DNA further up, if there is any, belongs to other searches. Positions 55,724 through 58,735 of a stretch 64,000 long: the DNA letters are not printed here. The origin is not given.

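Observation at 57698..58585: DegV (fatty-acid-binding family) domain fused to the C-terminus of a hybrid histidine kinase-receiver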

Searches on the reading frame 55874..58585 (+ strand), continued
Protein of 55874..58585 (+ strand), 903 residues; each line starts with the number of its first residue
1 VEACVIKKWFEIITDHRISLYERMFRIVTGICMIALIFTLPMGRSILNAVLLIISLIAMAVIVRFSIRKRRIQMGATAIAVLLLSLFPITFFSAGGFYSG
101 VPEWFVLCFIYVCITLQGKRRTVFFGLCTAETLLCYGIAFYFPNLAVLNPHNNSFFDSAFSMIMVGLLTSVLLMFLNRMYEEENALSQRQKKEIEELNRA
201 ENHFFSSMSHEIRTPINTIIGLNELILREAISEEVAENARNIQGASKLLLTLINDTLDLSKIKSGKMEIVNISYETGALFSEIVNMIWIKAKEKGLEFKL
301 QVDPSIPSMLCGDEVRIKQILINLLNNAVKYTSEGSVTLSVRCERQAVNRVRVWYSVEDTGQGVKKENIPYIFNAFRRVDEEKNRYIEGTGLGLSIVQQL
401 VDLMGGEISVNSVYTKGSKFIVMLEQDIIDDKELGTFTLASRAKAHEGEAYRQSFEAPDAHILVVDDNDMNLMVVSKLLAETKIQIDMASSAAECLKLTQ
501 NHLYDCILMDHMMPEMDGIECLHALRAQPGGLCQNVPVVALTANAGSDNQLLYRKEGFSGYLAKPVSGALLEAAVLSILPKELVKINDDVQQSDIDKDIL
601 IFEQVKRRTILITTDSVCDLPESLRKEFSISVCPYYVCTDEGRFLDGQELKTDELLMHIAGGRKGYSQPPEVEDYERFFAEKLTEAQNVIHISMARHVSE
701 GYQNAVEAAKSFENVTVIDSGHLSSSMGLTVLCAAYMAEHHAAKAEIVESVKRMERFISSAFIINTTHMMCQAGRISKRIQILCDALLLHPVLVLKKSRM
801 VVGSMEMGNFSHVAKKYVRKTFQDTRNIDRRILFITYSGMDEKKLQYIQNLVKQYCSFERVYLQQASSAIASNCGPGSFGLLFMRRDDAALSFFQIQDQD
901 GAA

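Call 41: find_encoding_contigs(protein=P0384, flank=8000, max_places=2)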
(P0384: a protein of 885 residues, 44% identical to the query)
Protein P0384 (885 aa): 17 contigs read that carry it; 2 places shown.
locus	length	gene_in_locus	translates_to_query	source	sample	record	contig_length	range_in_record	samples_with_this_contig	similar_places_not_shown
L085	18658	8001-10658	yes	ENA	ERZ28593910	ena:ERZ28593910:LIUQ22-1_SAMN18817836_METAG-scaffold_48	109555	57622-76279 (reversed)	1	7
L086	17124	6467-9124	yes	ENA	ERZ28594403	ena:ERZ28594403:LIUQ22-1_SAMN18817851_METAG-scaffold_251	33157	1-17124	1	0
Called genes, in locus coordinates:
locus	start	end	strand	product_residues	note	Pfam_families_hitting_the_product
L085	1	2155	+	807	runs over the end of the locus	PF00232:Glyco_hydro_1, PF13472:Lipase_GDSL_2 (faint), PF17996:CE2_N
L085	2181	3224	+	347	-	-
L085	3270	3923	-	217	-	PF00702:Hydrolase, PF12710:HAD, PF13419:HAD_2, PF13242:Hydrolase_like (weak)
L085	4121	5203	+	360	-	PF00072:Response_reg, PF13487:HD_5, PF01966:HD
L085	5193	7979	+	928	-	PF00512:HisKA, PF02518:HATPase_c, PF00072:Response_reg, PF01627:Hpt (weak)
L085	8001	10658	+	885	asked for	PF00512:HisKA, PF02518:HATPase_c, PF00072:Response_reg, PF02645:DegV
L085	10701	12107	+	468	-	PF00015:MCPsignal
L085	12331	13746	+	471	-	PF00224:PK, PF02887:PK_C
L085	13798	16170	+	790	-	PF00664:ABC_membrane, PF13748:ABC_membrane_3 (faint), PF00005:ABC_tran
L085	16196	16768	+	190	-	PF08909:DUF1854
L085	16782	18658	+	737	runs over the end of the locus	PF00664:ABC_membrane, PF02463:SMC_N (faint), PF00005:ABC_tran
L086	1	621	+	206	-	?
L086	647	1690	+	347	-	-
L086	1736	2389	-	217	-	PF00702:Hydrolase, PF12710:HAD, PF13419:HAD_2, PF13242:Hydrolase_like (weak)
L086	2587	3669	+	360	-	PF00072:Response_reg, PF13487:HD_5, PF01966:HD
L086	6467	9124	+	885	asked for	PF00512:HisKA, PF02518:HATPase_c, PF00072:Response_reg, PF02645:DegV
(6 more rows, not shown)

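Call 42: find_encoding_contigs(protein=P0279, flank=8000, max_places=2)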
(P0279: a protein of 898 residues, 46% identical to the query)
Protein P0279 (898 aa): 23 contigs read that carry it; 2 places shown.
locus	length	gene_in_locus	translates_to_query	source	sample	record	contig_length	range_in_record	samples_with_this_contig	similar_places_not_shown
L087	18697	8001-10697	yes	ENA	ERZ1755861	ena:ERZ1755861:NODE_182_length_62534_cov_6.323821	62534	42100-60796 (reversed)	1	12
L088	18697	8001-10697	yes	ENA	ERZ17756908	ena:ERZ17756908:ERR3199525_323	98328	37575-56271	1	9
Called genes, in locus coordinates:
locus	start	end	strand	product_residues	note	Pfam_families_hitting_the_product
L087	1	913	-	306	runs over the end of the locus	-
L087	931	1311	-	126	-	-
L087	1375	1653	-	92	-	-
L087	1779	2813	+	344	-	-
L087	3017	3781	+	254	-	PF00106:adh_short, PF08659:KR, PF13561:adh_short_C2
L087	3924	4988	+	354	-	PF00072:Response_reg, PF13487:HD_5, PF01966:HD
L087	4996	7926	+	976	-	PF00512:HisKA, PF02518:HATPase_c, PF00072:Response_reg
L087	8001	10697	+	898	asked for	PF00512:HisKA, PF02518:HATPase_c, PF00072:Response_reg, PF02645:DegV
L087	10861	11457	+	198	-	-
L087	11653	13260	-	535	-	PF06418:CTP_synth_N, PF00117:GATase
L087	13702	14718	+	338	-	-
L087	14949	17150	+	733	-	-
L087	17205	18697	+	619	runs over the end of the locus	PF01541:GIY-YIG, PF27096:UvrC_M, PF02151:UVR, PF22920:UvrC_RNaseH, PF08459:UvrC_RNaseH_dom, PF12826:HHH_2, PF14520:HHH_5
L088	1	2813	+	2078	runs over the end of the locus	PF02368:Big_2 (weak), PF00041:fn3 (faint)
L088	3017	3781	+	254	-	PF00106:adh_short, PF08659:KR, PF13561:adh_short_C2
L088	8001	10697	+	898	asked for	PF00512:HisKA, PF02518:HATPase_c, PF00072:Response_reg, PF02645:DegV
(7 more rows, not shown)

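Call 47: search_protein_families(library=pfam, proteins=[P0279, P0337, P0384], max_evalue=0.01)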
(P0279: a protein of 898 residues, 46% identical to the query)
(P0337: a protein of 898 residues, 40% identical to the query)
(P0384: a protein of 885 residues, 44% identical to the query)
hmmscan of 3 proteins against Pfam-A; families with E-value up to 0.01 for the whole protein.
P0279 (898 aa): 6 families
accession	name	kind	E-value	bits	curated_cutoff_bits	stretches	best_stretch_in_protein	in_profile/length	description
PF02645.21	DegV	-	1e-52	179.7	27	1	618-895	1-279/280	Uncharacterised protein, DegV family COG1307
PF02518.31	HATPase_c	-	1.6e-27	96.5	26.4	1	320-434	1-109/111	Histidine kinase-, DNA gyrase B-, and HSP90-like ATPase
PF00072.30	Response_reg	-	1.4e-20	73.9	30.2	1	470-575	1-102/111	Response regulator receiver domain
PF00512.31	HisKA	-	7.3e-18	64.8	26.9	1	208-273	2-66/66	His Kinase A (phospho-acceptor) domain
PF13684.11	FakA-like_C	-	0.0078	16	23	0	694-763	43-111/216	Fatty acid kinase subunit A-like, C-terminal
PF13589.12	HATPase_c_3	-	0.0079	16.7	25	0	326-420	4-92/137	Histidine kinase-, DNA gyrase B-, and HSP90-like ATPase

P0337 (898 aa): 4 families
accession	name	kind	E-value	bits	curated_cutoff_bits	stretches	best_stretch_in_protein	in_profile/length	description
PF02645.21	DegV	-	2.5e-30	106.2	27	1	610-886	1-278/280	Uncharacterised protein, DegV family COG1307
PF02518.31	HATPase_c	-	3.3e-27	95.6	26.4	1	314-429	1-110/111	Histidine kinase-, DNA gyrase B-, and HSP90-like ATPase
PF00072.30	Response_reg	-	8.9e-22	77.8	30.2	1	463-576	1-110/111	Response regulator receiver domain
PF00512.31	HisKA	-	6.7e-18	64.9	26.9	1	203-265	2-64/66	His Kinase A (phospho-acceptor) domain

P0384 (885 aa): 5 families
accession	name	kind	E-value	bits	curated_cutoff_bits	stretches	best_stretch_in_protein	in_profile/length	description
PF02645.21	DegV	-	4.8e-39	134.8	27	1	608-883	2-279/280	Uncharacterised protein, DegV family COG1307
PF02518.31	HATPase_c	-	1.6e-27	96.5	26.4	1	313-428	1-110/111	Histidine kinase-, DNA gyrase B-, and HSP90-like ATPase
PF00072.30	Response_reg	-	9.9e-22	77.6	30.2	1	463-570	1-104/111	Response regulator receiver domain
PF00512.31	HisKA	-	1.3e-18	67.3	26.9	1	202-266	2-66/66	His Kinase A (phospho-acceptor) domain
PF13589.12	HATPase_c_3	-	0.00086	19.8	25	1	337-400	21-82/137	Histidine kinase-, DNA gyrase B-, and HSP90-like ATPase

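Call 74: list_cluster_members(proteins=[P0279, P0337, P0384, P0304, P0336, P0382, P0014])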
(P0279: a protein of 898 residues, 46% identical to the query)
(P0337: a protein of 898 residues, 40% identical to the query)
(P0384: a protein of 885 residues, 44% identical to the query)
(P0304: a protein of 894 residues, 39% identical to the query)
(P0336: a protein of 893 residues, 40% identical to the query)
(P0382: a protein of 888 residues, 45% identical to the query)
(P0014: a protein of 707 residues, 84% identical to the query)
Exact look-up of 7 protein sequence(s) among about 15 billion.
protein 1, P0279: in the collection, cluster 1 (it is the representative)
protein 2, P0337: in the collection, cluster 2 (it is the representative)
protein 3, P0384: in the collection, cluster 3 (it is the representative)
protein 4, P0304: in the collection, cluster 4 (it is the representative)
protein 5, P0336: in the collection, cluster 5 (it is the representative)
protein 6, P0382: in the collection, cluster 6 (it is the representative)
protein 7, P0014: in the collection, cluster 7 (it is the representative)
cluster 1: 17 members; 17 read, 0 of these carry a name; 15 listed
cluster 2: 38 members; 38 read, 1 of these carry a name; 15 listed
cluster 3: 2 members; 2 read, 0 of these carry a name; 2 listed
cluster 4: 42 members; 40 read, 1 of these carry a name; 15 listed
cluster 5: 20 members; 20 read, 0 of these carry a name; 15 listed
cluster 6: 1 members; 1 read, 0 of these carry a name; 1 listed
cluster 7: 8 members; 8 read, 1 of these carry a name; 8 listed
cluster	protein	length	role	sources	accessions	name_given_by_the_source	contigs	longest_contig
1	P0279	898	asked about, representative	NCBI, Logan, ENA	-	-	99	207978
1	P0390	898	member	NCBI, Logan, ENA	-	-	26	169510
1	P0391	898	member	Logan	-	-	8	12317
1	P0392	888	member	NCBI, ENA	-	-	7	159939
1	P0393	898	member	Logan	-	-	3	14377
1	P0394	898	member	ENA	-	-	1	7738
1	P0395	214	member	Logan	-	-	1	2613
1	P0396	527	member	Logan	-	-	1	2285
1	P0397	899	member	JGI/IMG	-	-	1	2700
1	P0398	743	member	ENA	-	-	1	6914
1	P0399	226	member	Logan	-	-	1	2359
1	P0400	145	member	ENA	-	-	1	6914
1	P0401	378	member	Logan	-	-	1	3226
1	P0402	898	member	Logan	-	-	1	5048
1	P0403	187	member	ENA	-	-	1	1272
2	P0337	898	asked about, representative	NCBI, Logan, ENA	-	-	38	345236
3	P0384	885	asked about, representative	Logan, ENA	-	-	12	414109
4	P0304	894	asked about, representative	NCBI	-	-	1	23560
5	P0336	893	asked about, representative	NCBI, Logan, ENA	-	-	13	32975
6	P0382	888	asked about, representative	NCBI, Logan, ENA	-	-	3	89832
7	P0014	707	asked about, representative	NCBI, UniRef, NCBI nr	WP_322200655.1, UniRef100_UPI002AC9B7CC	DegV family protein [Acutalibacter intestini] | DegV family protein n=1 Tax=Acutalibacter intestini TaxID=3093659 RepID=UPI002AC9B7CC | DegV family protein [Acutalibacter sp. M00204]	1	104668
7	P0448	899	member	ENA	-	-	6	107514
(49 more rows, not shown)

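Call 75: search_protein_families(library=ncbifam, proteins=[L085:4121-5203:+], max_evalue=0.00001)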
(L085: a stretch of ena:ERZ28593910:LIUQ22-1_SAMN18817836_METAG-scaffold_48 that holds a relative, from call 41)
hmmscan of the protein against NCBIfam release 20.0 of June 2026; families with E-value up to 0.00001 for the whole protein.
L085:4121-5203:+ (360 aa): 94 families (the best 25 are shown)
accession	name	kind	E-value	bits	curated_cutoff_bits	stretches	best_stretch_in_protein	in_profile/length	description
NF053512.1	nitric_RR_NosR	exception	1.8e-44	152.4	400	2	119-350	136-359/422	response regulator c-di-GMP phosphodiesterase, NosR family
NF007135.0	PRK09581.1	equivalog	3.4e-27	95.3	474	1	1-176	1-175/457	PleD family two-component system response regulator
TIGR02154.1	PhoB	equivalog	1.3e-25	90.1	296.2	1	2-156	2-156/226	phosphate regulon transcriptional regulator PhoB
NF040689.1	MtrAB_MtrA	equivalog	2.2e-21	76.2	300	1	5-146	1-138/219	MtrAB system response regulator MtrA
NF041880.1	EPS_EpsF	equivalog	9.2e-21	73.9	900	1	8-150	1-141/492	response regulator EpsF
NF008469.0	PRK11361.1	equivalog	2.6e-20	72.6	714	1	3-133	6-134/461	acetoacetate metabolism transcriptional regulator AtoC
NF053854.1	RespRegPhoBBctds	equivalog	8.3e-20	71.1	270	1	5-155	1-149/225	two-component system response regulator PhoB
NF045944.1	ResRegRpaBCyano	equivalog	1.2e-19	70.6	330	1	6-154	1-146/229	response regulator transcription factor RpaB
NF008099.0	PRK10841.1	equivalog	1.3e-19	69.5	920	1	4-114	826-935/949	two-component system sensor histidine kinase RcsC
NF008318.0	PRK11107.1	equivalog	2.3e-19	69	890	1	5-128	670-794/920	two-component sensor histidine kinase BarA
NF006900.1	PRK09390.1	equivalog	1e-18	67.6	255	1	3-165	5-166/203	response regulator FixJ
TIGR01818.1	ntrC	equivalog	4e-18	65.5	558.6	1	5-140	1-138/463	nitrogen regulation protein NR(I)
NF045717.1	DVU0259_DivK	exception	5e-18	65.4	160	1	1-119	1-116/117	DVU0259 family response regulator domain-containing protein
NF001965.0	PRK00742.1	subfamily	7e-18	64.9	293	1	5-110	6-113/357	chemotaxis-specific protein-glutamate methyltransferase CheB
TIGR01387.1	cztR_silR_copR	subfamily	8.9e-18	64.7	279.2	1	5-127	2-122/218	heavy metal response regulator transcription factor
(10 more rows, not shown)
